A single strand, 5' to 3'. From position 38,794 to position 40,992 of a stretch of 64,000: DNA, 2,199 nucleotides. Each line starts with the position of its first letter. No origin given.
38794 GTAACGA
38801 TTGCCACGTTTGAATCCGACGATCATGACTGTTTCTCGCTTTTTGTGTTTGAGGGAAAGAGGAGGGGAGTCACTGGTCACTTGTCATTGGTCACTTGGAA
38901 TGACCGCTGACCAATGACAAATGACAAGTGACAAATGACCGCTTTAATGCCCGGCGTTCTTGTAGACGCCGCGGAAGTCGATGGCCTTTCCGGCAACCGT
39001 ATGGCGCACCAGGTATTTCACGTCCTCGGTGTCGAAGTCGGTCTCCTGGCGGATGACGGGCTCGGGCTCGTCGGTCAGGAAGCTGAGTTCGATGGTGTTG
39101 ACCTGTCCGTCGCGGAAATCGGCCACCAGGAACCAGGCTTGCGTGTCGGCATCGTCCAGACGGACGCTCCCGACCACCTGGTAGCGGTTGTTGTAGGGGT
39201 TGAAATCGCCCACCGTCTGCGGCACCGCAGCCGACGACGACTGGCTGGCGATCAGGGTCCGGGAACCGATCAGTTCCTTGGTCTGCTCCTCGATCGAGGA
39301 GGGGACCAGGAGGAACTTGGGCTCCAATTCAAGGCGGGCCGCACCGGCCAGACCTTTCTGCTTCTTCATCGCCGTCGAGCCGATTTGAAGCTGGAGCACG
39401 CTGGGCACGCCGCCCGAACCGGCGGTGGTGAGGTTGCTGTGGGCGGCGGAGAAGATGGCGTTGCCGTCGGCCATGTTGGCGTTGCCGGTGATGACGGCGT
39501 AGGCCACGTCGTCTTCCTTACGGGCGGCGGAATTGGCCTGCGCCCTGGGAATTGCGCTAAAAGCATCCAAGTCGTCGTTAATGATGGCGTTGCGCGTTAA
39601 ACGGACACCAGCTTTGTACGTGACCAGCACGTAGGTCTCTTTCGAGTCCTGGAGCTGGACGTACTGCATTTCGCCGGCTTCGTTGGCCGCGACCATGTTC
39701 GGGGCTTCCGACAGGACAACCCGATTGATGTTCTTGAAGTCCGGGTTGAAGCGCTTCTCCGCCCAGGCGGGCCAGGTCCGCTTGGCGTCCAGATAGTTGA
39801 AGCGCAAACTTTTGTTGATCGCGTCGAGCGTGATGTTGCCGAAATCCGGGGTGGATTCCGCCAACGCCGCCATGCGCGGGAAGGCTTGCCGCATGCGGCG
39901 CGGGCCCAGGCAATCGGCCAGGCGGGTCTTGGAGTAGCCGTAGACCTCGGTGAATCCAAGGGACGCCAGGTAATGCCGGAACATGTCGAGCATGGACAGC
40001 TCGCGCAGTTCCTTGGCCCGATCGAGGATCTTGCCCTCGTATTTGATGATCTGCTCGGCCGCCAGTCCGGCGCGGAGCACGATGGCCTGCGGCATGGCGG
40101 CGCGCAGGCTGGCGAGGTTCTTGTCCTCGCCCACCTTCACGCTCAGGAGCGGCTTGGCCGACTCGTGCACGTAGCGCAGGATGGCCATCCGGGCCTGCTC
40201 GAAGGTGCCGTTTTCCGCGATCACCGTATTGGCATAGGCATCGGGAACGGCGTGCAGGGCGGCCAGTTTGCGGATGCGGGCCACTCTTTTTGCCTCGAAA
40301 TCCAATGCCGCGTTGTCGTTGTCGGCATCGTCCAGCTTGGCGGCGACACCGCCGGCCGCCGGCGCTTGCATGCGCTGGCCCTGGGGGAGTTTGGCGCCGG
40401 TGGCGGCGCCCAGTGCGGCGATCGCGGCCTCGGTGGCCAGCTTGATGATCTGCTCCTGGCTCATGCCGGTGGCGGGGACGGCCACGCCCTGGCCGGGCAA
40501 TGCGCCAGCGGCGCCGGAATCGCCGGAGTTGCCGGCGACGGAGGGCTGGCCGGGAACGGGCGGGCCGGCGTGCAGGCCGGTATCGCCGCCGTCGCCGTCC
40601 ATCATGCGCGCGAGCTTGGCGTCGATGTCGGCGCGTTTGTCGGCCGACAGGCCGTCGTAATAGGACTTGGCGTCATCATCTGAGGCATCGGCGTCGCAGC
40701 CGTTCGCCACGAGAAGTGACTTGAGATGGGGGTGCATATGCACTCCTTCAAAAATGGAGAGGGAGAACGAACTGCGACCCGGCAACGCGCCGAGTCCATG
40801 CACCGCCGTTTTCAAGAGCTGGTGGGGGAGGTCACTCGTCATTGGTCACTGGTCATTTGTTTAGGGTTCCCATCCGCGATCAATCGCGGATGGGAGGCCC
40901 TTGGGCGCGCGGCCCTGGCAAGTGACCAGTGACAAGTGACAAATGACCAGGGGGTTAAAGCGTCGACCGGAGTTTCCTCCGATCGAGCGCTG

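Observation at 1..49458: Large glycan-building and methylation toolkit embedded in the late structural operon of a lambda-like phage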

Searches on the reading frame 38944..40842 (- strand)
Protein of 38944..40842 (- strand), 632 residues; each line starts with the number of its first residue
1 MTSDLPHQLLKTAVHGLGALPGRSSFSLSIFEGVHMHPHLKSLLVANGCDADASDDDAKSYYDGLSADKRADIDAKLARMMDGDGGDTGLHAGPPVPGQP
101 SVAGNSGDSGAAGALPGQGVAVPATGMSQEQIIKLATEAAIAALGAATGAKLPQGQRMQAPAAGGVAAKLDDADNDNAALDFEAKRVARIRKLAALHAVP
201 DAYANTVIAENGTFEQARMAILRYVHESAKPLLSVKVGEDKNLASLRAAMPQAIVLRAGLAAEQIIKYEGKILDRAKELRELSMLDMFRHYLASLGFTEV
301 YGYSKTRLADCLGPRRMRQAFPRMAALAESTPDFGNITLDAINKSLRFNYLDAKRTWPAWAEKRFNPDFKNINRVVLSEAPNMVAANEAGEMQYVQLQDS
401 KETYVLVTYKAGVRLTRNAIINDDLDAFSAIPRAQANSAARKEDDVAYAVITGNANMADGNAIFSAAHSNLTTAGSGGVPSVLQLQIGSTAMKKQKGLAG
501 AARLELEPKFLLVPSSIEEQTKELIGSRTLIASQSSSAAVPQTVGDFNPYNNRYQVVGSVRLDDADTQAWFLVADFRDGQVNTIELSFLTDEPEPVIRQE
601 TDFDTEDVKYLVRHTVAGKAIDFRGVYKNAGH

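Call 11: search_protein_families(library=phrogs, proteins=[window:38944-40842:-], max_evalue=0.001)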
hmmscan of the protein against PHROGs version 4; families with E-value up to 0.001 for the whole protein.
window:38944-40842:- (632 aa): 6 families
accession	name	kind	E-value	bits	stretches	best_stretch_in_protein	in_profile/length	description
phrog_4523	-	head and packaging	3e-96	324.6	1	157-631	204-643/644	major head and protease protein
phrog_133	-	head and packaging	9.2e-75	253.6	1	161-631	229-667/668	head maturation protease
phrog_29592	-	unknown function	2.3e-19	70.2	1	367-629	630-888/893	-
phrog_26519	-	unknown function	3.2e-14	54.1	1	437-629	11-190/192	-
phrog_371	-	head and packaging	2.6e-09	37.8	1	387-473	58-146/303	major head protein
phrog_1650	-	head and packaging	0.00068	20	0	387-464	77-153/300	major head protein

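Call 12: find_encoding_contigs(protein=window:38944-40842:-, flank=10000, max_places=6)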
Protein window:38944-40842:- (632 aa): 1 contig read that carries it; 1 place shown.
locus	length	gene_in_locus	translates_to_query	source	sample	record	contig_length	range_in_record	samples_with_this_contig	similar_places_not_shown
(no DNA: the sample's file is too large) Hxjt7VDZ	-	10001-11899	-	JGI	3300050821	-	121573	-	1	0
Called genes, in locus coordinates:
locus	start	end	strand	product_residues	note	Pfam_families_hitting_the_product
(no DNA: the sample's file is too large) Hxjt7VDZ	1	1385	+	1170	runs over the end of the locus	-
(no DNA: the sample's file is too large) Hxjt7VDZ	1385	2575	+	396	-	PF13439:Glyco_transf_4 (weak)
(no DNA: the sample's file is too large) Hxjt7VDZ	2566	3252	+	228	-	PF00535:Glycos_transf_2 (weak)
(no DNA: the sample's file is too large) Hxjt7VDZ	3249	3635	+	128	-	-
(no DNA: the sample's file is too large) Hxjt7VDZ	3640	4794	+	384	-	-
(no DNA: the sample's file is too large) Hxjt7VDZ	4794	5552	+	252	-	-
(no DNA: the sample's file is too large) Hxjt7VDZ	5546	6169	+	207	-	-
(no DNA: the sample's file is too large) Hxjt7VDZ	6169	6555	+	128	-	-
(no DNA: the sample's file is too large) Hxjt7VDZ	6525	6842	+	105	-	-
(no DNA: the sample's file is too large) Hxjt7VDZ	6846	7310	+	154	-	-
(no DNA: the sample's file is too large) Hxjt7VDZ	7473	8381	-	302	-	-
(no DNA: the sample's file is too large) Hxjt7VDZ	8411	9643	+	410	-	-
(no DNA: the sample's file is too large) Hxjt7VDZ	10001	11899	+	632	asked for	PF10124:Mu-like_gpT (faint), PF25209:Phage_capsid_4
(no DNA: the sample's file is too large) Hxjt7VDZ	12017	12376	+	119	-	PF09956:Phage_cement_2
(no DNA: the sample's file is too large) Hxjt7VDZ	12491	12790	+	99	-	-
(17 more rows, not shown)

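Call 13: search_dna_similar(query=window:38944-40842:-, collection=phages, mode=protein, max_rows=25)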
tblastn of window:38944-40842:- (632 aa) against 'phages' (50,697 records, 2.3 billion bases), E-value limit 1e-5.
Records with a match: 131; places in all: 131; records where one place covers at least 80% of the query: 0.
Best place of each record, by identity: <60% 131.
By first word of the organism name: Pseudomonas 32; Escherichia 19; Rhodobacter 11; Vibrio 10; Enterobacteria 10; Ralstonia 9; Stx2a-converting 7; Bordetella 3; Synechococcus 2; Bacteriophage 2; and 20 more.
By host as written in the record: Pseudomonas aeruginosa 26; - 18; Escherichia coli 14; Rhodobacter capsulatus YW1 11; Ralstonia solanacearum 7; Shewanella 4; Bordetella bronchiseptica 3; Pseudomonas aeruginosa LESB58 2; and 40 more.
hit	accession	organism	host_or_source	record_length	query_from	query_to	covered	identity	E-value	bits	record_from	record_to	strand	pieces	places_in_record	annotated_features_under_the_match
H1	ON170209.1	Ralstonia phage YO122_2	Ralstonia solanacearum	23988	182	631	71%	33.4%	6e-46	181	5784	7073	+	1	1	record has no annotation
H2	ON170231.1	Ralstonia phage YO135_4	Ralstonia solanacearum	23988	182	631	71%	33.4%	6e-46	181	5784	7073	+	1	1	record has no annotation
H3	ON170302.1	Ralstonia phage YO178_1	Ralstonia solanacearum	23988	182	631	71%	33.4%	6e-46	181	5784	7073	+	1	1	record has no annotation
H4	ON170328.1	Ralstonia phage YO194_2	Ralstonia solanacearum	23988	182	631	71%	33.4%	6e-46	181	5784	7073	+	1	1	record has no annotation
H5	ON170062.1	Ralstonia phage YO023_3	Ralstonia solanacearum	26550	182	631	71%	33.0%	7e-46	181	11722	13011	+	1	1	record has no annotation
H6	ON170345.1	Ralstonia phage YO375_1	Ralstonia solanacearum R300, UW27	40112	182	631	71%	31.9%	5e-43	172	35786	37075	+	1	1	record has no annotation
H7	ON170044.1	Ralstonia phage YO015_5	Ralstonia solanacearum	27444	182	631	71%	31.2%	1e-39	162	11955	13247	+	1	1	record has no annotation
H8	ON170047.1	Ralstonia phage YO016_5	Ralstonia solanacearum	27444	182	631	71%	31.2%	1e-39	162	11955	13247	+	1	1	record has no annotation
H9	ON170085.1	Ralstonia phage YO041_1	Ralstonia solanacearum R286, UW275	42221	182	631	71%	31.2%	2e-39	161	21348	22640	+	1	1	record has no annotation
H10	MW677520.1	Rhodobacter phage RcOceanus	Rhodobacter capsulatus YW1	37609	193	631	69%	31.5%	4e-52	200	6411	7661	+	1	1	8: major capsid and protease fusion protein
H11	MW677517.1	Rhodobacter phage RcKemmy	Rhodobacter capsulatus YW1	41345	193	631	69%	31.3%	3e-52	200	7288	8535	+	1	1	9: major capsid and protease fusion protein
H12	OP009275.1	Rhodobacter phage RcKvothe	Rhodobacter capsulatus YW1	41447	193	631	69%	31.3%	2e-52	200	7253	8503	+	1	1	major capsid and protease fusion protein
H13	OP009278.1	Rhodobacter phage RcMamaDuck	Rhodobacter capsulatus YW1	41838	193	631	69%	31.3%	3e-52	200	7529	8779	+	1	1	major capsid and protease fusion protein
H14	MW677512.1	Rhodobacter phage RcFrancesLouise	Rhodobacter capsulatus YW1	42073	193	631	69%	31.3%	3e-52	200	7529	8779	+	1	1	10: major capsid and protease fusion protein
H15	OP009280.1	Rhodobacter phage RcMeacham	Rhodobacter capsulatus YW1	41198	193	631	69%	31.3%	3e-52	200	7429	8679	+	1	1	major capsid and protease fusion protein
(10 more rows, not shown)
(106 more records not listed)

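Call 15: find_related_loci(query=window:38944-40842:-, collection=viral_contigs, flank=10000)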
Query window:38944-40842:- (632 aa) in viral_contigs; peptide patterns used: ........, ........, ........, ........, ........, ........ (x = any residue, [..] = any of these).
37 stretches matched a pattern; 28 encode a relative of the query (tblastn E <= 1e-3); 28 distinct loci.
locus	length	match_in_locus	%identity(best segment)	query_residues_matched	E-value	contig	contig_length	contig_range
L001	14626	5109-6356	34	186-631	5e-62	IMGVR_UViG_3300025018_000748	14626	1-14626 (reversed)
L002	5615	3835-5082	34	186-631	3e-62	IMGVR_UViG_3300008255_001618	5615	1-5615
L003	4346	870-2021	33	214-631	2e-60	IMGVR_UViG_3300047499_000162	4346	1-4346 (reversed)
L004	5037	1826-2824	35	272-631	3e-57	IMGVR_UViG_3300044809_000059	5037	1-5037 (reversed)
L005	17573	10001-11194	34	227-629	1e-55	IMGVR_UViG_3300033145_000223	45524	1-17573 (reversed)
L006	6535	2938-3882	36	306-631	3e-55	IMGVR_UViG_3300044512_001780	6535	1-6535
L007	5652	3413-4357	36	306-631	3e-55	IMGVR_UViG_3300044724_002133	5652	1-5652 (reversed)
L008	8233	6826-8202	30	163-631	2e-54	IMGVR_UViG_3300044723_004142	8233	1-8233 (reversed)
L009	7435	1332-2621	34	185-631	4e-54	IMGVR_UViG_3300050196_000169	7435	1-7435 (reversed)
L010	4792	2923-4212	34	185-631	4e-54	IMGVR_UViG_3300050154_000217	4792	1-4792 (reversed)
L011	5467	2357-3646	34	185-631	4e-54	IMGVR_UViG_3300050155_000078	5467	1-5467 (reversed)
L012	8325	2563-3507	35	306-631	2e-53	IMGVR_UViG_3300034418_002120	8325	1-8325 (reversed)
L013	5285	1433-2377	35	306-631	1e-53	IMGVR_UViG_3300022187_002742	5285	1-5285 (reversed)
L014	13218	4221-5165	35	306-631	2e-53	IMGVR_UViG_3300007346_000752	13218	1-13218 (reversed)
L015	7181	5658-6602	35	306-631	2e-53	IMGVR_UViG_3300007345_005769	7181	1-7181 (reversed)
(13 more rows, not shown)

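Call 16: find_homologous_proteins(query=window:38944-40842:-, max_evalue=1e-30)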
Query window:38944-40842:- (632 aa): 71 proteins with E <= 1e-30 among 8000 candidates.
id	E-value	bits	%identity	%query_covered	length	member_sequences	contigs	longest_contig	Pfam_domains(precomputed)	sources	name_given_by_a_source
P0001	0.0e+0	1311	100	94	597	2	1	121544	PF25209.3,PF10124.16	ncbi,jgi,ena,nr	ncbi:MAG TPA: hypothetical protein VK797_22975 [Tepidisphaeraceae bacterium]|nr:hypothetical protein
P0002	3.6e-264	896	81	80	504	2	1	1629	PF25209.3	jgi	-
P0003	4.1e-214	730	61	94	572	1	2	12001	PF25209.3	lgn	-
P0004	3.8e-201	688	57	94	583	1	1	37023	PF25209.3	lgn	-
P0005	4.2e-199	681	57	94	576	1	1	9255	PF25209.3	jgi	jgi:hypothetical protein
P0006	5.2e-195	667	57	94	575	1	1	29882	PF25209.3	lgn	-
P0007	2.3e-194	665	56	94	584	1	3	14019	PF25209.3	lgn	-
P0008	5.9e-193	660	55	94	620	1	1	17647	PF25209.3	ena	-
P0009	8.5e-193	660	56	94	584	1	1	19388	PF25209.3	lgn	-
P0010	1.4e-191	656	56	94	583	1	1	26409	PF25209.3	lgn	-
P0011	8.0e-191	653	54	94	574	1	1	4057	PF25209.3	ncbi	-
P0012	1.0e-176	607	59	74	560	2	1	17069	PF25209.3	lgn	-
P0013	7.5e-157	541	57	72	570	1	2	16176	PF25209.3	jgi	jgi:hypothetical protein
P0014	2.5e-156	540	43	12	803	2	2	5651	PF25209.3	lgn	-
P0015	4.8e-151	522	47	97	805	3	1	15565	PF25209.3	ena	-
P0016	6.0e-150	518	53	72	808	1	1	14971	PF25209.3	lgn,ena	-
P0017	3.5e-147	509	45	97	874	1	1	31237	PF25209.3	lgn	-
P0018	6.8e-145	502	69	53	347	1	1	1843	PF25209.3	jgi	jgi:hypothetical protein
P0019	1.2e-143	498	53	75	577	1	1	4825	PF25209.3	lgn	-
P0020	1.1e-142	495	51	76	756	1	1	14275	PF25209.3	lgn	-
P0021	5.7e-135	469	45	94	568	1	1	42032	PF25209.3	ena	-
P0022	2.0e-126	441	43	94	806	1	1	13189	PF25209.3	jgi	jgi:hypothetical protein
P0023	2.5e-126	441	48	72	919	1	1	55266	PF25209.3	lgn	-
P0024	4.6e-126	440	49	78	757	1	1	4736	PF25209.3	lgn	-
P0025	6.6e-123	429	42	95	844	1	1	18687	PF25209.3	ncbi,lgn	-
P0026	8.2e-123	429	44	85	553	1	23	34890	PF25209.3,PF10124.16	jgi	jgi:hypothetical protein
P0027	1.5e-122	428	47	72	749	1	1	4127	PF25209.3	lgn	-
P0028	7.3e-120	419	49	72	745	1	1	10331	PF25209.3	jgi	jgi:hypothetical protein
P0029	4.5e-118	413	47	71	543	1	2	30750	PF25209.3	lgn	-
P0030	1.9e-115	405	46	72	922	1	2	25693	PF25209.3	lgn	-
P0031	1.3e-114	402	46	77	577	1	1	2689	PF25209.3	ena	-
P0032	1.8e-113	398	47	72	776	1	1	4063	PF25209.3,PF10124.16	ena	-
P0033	3.8e-110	387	47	72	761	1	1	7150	PF25209.3,PF10124.16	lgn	-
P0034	7.6e-107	376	45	72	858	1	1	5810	PF25209.3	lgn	-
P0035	7.6e-106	373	45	72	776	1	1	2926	PF25209.3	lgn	-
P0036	8.7e-104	366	44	72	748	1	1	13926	PF25209.3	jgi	jgi:hypothetical protein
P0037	2.8e-103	364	44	75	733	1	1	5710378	PF25209.3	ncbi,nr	ncbi:hypothetical protein HED60_14965 [Planctomycetales bacterium ZRK34]|nr:hypothetical protein HED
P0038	3.2e-103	364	43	77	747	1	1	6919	PF25209.3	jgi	jgi:hypothetical protein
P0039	7.4e-103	363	44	71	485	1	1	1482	PF25209.3,PF10124.16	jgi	jgi:hypothetical protein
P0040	6.5e-102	360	44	72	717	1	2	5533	PF25209.3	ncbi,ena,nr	ncbi:MAG TPA: hypothetical protein VMY69_08855 [Phycisphaerae bacterium]|nr:hypothetical protein [Ph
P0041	8.9e-100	353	45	73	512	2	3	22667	PF25209.3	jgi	jgi:hypothetical protein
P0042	2.3e-89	318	42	71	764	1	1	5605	PF25209.3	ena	-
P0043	5.3e-86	307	41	72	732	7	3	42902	PF25209.3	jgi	jgi:hypothetical protein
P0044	3.7e-79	285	40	71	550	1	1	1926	PF25209.3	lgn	-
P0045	7.1e-63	231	34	72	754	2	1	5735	PF25209.3,PF10124.16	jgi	jgi:hypothetical protein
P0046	4.0e-60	222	34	72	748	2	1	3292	PF25209.3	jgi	-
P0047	2.7e-55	206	33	81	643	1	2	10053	PF25209.3,PF10124.16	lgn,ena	-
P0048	1.6e-52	197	34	71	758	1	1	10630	PF25209.3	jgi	jgi:hypothetical protein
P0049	2.2e-50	190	35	61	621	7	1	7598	PF25209.3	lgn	-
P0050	3.8e-50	189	33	72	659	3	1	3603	PF25209.3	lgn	-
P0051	8.5e-50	188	32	72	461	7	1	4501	PF25209.3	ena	-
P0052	7.8e-49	185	33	72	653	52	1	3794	PF25209.3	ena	-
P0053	8.5e-49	185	32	70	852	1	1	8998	PF25209.3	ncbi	-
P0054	1.2e-48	184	35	61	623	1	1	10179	PF25209.3,PF04586.23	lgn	-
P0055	1.4e-48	184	32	72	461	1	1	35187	PF25209.3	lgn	-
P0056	2.0e-48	183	39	49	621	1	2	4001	PF25209.3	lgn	-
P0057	2.5e-48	183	33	72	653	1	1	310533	PF25209.3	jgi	jgi:ribosomal protein S25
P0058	6.2e-45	172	33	63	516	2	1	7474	PF25209.3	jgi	-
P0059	7.4e-45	171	31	80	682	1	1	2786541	PF25209.3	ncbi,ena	-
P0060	7.3e-44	168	34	61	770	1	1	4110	PF25209.3,PF25145.2,PF01343.24,PF10124.16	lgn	-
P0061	2.6e-41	160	30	72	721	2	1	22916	PF25209.3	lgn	-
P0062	8.9e-40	155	32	71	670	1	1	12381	PF25209.3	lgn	-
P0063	3.0e-39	153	30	72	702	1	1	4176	PF25209.3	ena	-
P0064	1.8e-38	150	32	56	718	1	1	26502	PF25209.3,PF10124.16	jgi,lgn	-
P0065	1.9e-38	150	31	59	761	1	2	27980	PF25209.3,PF00574.29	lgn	-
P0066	1.2e-37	148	29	71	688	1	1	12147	PF25209.3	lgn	-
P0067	1.1e-36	145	36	48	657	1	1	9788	PF25209.3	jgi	jgi:hypothetical protein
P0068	1.9e-36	144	32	62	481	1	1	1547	PF25209.3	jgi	jgi:hypothetical protein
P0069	5.7e-36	142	32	50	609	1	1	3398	PF25209.3,PF10124.16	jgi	jgi:hypothetical protein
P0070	3.9e-35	139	30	71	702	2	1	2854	PF25209.3,PF04586.23,PF10124.16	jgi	jgi:hypothetical protein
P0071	1.5e-33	134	29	73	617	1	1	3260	PF25209.3,PF04586.23,PF10124.16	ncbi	-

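Call 21: find_encoding_contigs(protein=P0004, flank=10000, max_places=2)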
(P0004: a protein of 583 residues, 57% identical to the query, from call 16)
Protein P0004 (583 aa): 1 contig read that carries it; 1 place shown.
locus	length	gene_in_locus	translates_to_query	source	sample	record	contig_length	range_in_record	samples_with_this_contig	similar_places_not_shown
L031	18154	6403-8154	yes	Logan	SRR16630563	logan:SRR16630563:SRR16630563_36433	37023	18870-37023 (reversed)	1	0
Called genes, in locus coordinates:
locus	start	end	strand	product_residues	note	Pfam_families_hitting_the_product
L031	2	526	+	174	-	?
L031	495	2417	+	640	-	PF05876:GpA_ATPase, PF20454:GpA_nuclease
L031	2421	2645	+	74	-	-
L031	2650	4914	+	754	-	PF05136:Phage_portal_2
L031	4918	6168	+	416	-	-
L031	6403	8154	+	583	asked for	PF25209:Phage_capsid_4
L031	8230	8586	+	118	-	PF09956:Phage_cement_2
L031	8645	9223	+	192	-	-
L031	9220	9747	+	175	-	-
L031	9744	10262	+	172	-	-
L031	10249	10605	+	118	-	-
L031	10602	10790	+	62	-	-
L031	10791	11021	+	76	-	-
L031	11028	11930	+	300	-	-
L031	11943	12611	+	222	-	PF06763:Minor_tail_Z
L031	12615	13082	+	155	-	-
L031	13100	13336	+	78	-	-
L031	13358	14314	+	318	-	-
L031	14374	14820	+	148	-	-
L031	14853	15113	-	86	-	-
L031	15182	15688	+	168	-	-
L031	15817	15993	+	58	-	-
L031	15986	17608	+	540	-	-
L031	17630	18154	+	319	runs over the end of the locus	-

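Call 22: find_encoding_contigs(protein=P0023, flank=10000, max_places=2)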
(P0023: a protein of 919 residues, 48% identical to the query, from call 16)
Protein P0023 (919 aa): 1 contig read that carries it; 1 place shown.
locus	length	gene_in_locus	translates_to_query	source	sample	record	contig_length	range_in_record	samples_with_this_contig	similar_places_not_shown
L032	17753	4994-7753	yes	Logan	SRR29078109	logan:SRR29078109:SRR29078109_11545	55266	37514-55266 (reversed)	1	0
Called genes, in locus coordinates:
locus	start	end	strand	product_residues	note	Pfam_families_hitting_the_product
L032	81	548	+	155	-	-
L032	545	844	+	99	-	-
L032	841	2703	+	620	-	PF05876:GpA_ATPase, PF20454:GpA_nuclease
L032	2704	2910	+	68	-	-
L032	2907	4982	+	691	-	PF05136:Phage_portal_2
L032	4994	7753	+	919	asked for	PF25209:Phage_capsid_4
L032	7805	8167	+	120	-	PF09956:Phage_cement_2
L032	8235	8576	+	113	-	-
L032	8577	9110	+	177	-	-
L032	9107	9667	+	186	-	PF03407:Nucleotid_trans (weak)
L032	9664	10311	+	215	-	-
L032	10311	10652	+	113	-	-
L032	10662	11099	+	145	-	-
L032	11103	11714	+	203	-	PF06763:Minor_tail_Z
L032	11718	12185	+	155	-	-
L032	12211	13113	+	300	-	-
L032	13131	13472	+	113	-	-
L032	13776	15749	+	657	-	-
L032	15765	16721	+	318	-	-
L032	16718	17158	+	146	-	-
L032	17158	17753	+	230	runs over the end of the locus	-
